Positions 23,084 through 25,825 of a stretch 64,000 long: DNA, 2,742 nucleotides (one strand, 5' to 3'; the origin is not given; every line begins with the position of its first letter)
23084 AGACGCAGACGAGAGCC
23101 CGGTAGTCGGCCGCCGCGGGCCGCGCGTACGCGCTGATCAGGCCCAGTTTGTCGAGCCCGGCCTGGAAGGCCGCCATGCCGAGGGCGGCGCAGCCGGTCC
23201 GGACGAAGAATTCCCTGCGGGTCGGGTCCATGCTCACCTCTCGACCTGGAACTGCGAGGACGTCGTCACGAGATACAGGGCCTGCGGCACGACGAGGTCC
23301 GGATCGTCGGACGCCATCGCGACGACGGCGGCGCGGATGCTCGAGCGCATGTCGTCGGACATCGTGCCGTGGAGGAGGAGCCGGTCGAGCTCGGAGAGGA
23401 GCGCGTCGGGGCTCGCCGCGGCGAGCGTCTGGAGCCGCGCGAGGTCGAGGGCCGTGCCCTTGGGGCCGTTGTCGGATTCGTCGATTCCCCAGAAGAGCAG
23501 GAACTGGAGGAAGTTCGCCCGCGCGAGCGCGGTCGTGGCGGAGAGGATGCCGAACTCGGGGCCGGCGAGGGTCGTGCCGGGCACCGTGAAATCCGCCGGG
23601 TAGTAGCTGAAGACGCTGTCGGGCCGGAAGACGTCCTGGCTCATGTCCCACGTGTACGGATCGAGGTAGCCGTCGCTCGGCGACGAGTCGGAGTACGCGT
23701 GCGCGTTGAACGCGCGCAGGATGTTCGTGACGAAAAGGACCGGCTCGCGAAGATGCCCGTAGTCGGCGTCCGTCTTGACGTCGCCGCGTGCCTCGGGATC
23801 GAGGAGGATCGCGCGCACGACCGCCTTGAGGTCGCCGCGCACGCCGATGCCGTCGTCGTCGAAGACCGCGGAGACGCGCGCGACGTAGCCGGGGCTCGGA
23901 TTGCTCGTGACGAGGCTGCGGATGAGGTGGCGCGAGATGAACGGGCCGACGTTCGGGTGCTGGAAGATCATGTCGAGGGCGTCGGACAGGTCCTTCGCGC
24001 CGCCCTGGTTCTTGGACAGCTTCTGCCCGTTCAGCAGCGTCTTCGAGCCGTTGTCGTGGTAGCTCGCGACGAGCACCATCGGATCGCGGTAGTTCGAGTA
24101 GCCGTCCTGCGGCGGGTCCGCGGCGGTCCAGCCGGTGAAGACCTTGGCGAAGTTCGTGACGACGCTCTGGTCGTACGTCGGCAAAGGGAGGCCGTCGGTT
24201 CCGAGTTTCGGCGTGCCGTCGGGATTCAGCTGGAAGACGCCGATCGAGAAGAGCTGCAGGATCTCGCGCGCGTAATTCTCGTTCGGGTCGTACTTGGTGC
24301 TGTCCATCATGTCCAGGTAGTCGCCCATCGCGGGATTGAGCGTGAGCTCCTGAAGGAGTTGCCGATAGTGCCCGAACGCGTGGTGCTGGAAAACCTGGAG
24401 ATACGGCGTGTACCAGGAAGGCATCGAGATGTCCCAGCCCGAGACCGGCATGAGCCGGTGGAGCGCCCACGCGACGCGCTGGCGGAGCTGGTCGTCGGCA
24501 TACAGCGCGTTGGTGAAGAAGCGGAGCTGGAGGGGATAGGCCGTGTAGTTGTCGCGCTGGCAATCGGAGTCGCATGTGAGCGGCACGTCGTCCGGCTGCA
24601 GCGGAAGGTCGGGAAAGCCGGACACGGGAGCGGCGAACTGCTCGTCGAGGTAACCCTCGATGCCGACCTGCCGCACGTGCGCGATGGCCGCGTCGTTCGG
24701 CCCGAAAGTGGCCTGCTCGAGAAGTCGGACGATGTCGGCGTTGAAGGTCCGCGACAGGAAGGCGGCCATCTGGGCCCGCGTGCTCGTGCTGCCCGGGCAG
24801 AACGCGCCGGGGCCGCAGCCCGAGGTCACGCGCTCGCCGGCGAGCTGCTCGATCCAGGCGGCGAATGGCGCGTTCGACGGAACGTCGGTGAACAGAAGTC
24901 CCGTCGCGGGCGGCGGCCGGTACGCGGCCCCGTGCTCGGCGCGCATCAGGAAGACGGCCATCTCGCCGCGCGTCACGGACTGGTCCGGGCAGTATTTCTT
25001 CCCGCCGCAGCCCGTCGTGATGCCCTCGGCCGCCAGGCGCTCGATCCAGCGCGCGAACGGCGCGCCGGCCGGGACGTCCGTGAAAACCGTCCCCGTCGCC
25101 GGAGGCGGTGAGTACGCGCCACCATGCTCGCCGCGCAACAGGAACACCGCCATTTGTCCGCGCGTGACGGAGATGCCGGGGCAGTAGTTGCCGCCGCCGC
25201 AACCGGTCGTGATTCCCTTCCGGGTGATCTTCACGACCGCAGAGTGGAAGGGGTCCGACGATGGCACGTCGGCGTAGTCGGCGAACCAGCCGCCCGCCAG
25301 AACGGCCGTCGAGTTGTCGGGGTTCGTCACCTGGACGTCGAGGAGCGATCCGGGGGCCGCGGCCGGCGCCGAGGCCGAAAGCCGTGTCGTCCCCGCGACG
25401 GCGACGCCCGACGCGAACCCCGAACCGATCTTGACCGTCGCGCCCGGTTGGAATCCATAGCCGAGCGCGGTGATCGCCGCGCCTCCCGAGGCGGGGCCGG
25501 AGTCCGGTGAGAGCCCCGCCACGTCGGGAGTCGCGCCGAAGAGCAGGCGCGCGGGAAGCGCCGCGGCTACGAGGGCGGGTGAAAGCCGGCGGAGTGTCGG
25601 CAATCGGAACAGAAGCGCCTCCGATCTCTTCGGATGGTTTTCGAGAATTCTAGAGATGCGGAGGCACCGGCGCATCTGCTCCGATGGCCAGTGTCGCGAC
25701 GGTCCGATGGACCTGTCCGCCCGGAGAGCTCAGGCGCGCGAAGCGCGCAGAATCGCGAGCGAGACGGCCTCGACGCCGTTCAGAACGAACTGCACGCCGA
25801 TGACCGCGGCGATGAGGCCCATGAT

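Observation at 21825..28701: DUF1501-DUF1800 pair and a second protein share a Cys-containing SLH-domain variant; one carries a 560-bp Thr-Pro coding microsatellite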

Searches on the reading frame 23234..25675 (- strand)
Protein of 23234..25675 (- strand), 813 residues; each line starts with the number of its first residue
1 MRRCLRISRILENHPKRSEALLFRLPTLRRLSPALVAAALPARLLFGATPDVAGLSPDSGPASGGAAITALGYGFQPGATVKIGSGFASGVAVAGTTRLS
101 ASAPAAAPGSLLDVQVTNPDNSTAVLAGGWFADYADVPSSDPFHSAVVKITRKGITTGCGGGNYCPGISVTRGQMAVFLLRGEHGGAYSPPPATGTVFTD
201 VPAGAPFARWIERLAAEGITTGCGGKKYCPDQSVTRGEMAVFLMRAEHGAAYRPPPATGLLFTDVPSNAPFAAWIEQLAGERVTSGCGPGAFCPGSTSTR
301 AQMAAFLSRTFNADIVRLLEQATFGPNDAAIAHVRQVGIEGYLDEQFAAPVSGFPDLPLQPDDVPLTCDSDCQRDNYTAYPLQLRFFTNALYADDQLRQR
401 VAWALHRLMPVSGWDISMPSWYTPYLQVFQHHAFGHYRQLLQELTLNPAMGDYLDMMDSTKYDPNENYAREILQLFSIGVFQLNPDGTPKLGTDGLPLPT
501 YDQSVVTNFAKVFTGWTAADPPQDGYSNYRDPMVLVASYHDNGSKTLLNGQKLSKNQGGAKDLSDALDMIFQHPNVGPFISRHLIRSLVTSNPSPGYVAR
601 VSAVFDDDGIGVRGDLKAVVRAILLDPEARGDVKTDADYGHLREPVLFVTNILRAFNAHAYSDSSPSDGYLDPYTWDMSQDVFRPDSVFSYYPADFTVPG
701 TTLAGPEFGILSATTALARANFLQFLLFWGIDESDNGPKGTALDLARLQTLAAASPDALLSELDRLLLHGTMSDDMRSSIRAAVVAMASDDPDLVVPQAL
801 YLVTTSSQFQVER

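Call 6: search_protein_families(library=pfam, proteins=[window:23234-25675:-], max_evalue=1)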
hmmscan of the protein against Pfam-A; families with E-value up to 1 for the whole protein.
window:23234-25675:- (813 aa): 4 families
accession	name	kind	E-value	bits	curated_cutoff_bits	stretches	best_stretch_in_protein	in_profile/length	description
PF08811.16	DUF1800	-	1.1e-85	288.8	26.1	1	317-811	1-419/419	Protein of unknown function (DUF1800)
PF00395.25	SLH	-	6.8e-16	58.4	20.8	3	198-240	2-44/44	S-layer homology domain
PF01833.30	TIG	-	3.3e-06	27.4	20.9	1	52-122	3-74/84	IPT/TIG domain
PF20740.2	TP0453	-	0.13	11.7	27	1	297-389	121-214/252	Outer membrane-associated lipoprotein TP0453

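Call 7: search_protein_families(library=ncbifam, proteins=[window:23234-25675:-], max_evalue=1)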
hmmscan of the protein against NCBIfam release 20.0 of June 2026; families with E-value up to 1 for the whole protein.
window:23234-25675:- (813 aa): 2 families
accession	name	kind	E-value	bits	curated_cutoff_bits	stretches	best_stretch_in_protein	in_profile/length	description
NF033190.2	inl_like_NEAT_1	exception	6.1e-12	44.6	1275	1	133-309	581-750/754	NEAT domain-containing leucine-rich repeat protein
NF058597.1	CoaZ_rpt_PGGG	domain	2.8e-05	24.1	30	1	49-121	2-76/88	choice-of-anchor Z repeating domain-containing protein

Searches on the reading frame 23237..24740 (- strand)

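Call 44: search_solved_structures(query=window:23237-24740:-, max_evalue=1)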
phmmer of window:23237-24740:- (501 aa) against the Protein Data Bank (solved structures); distinct sequences matched with E-value up to 1: 0.
